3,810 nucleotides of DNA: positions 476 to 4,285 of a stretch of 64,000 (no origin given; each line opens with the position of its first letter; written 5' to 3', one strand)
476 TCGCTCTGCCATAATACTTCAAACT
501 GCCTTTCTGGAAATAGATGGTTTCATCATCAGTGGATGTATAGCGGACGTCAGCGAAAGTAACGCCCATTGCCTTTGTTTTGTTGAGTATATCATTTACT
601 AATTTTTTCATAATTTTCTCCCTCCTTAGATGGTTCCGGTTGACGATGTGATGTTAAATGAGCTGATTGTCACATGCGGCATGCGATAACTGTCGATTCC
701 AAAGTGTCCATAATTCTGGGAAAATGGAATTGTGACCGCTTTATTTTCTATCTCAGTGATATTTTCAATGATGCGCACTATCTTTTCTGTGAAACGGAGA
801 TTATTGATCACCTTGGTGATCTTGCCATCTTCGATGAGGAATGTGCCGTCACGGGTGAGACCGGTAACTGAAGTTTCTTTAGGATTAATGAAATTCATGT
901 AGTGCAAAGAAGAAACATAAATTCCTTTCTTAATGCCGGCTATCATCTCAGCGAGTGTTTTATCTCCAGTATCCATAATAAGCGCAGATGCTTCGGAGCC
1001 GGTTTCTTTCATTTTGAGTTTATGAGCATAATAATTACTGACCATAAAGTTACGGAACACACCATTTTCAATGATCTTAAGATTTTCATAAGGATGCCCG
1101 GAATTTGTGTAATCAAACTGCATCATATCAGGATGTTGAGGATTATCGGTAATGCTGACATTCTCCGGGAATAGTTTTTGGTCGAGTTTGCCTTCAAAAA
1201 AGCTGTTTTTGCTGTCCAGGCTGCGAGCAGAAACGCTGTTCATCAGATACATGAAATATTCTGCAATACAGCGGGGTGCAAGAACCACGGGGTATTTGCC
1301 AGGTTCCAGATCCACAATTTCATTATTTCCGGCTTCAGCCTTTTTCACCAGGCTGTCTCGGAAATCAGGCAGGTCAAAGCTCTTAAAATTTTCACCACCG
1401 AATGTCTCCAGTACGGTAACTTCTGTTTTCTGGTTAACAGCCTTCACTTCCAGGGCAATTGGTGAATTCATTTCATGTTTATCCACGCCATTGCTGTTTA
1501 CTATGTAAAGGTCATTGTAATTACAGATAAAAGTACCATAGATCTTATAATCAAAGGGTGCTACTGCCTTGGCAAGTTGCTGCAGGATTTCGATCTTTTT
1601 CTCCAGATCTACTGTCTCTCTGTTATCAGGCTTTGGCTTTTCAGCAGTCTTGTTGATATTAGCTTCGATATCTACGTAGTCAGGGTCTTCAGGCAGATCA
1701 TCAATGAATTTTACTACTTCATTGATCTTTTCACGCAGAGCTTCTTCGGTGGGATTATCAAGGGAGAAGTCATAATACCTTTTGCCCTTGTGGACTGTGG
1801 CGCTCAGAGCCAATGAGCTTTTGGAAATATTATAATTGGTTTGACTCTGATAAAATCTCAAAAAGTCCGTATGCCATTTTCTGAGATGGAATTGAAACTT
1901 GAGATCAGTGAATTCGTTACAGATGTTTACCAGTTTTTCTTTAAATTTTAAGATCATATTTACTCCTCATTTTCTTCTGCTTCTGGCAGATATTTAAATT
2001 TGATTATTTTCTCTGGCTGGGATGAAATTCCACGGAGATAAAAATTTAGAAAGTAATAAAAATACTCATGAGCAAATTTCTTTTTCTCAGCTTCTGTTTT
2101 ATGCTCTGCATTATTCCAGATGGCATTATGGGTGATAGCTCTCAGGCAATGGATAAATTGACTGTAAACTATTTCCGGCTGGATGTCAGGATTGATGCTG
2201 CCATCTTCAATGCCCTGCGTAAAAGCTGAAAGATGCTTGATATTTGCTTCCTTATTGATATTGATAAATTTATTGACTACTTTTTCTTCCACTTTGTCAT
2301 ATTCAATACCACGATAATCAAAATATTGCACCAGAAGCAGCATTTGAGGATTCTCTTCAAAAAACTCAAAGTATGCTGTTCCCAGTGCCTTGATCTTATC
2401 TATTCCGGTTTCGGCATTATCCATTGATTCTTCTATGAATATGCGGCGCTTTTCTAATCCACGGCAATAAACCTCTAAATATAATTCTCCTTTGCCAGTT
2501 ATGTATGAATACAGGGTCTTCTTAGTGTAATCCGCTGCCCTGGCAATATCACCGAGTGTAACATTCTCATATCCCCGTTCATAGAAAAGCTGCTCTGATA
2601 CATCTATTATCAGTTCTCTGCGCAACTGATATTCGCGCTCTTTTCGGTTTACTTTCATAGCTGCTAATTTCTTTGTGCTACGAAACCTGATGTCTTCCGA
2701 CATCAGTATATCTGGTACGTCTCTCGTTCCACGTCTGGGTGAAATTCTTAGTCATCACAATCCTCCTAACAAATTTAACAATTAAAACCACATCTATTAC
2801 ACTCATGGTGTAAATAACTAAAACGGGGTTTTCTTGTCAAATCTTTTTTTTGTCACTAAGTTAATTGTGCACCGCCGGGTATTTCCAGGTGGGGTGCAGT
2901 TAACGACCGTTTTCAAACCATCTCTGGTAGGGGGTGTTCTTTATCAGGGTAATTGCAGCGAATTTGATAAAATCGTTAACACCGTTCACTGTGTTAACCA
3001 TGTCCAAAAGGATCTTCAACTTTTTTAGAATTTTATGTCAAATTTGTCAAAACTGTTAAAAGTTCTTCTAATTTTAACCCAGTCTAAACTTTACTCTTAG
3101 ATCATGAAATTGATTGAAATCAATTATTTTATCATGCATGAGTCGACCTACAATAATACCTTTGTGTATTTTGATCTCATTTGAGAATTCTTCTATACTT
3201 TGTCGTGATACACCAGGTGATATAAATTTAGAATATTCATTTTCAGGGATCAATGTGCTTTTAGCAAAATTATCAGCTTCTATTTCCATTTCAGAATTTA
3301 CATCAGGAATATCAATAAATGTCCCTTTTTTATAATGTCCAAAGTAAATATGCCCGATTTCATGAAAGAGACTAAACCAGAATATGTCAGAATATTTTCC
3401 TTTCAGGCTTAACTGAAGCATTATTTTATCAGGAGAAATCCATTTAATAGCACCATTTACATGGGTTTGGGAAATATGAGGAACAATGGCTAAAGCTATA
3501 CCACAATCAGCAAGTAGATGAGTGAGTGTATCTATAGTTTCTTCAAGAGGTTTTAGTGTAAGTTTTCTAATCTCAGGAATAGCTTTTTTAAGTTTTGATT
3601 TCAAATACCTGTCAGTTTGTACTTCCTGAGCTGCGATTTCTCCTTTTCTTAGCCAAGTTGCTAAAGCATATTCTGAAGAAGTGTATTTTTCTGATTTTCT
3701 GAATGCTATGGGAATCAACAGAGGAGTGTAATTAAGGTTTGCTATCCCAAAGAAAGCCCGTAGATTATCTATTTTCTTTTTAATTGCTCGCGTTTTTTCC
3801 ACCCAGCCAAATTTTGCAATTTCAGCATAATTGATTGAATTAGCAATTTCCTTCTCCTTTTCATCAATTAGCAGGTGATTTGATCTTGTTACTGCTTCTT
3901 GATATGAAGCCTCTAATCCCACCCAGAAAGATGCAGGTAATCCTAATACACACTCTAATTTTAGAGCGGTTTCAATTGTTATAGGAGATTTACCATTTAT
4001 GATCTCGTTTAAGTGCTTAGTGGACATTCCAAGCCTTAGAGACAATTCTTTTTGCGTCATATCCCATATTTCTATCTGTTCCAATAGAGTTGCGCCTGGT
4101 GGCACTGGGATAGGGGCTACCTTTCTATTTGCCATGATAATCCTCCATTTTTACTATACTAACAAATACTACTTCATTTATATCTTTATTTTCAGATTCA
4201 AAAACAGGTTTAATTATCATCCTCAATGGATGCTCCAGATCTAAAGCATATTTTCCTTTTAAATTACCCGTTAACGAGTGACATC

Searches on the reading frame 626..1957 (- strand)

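Call 69: search_protein_families(library=pfam, proteins=[window:626-1957:-], max_evalue=0.00001)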
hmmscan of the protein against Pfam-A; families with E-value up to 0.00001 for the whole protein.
window:626-1957:- (443 aa): 1 family
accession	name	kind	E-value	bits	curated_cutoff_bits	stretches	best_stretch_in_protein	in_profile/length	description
PF19289.4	PmbA_TldD_3rd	-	7.2e-48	163.1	22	1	219-437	1-219/220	PmbA/TldA metallopeptidase C-terminal domain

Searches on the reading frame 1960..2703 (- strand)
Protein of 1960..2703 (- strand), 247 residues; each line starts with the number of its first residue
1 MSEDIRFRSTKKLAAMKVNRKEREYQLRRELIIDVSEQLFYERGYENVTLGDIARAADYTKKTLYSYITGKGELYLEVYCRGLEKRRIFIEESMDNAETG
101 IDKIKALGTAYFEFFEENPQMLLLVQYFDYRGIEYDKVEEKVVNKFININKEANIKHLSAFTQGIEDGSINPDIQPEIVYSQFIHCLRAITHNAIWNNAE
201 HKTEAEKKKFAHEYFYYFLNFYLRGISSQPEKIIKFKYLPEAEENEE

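Call 69: search_protein_families(library=pfam, proteins=[window:1960-2703:-], max_evalue=0.00001)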
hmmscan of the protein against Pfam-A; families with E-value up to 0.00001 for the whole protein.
window:1960-2703:- (247 aa): 1 family
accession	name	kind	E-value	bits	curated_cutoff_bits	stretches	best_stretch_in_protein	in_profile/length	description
PF00440.29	TetR_N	-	2.7e-12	46.7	24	1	32-78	1-47/47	Bacterial regulatory proteins, tetR family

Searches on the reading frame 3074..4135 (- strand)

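Call 69: search_protein_families(library=pfam, proteins=[window:3074-4135:-], max_evalue=0.00001)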
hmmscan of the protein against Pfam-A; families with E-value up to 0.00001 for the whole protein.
window:3074-4135:- (353 aa): 2 families
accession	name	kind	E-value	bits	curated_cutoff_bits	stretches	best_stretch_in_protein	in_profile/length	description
PF01381.28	HTH_3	-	2.4e-10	40.8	23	1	26-70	10-54/55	Helix-turn-helix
PF06114.19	Peptidase_M78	-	4.4e-06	27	22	1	253-311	43-102/123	IrrE N-terminal-like domain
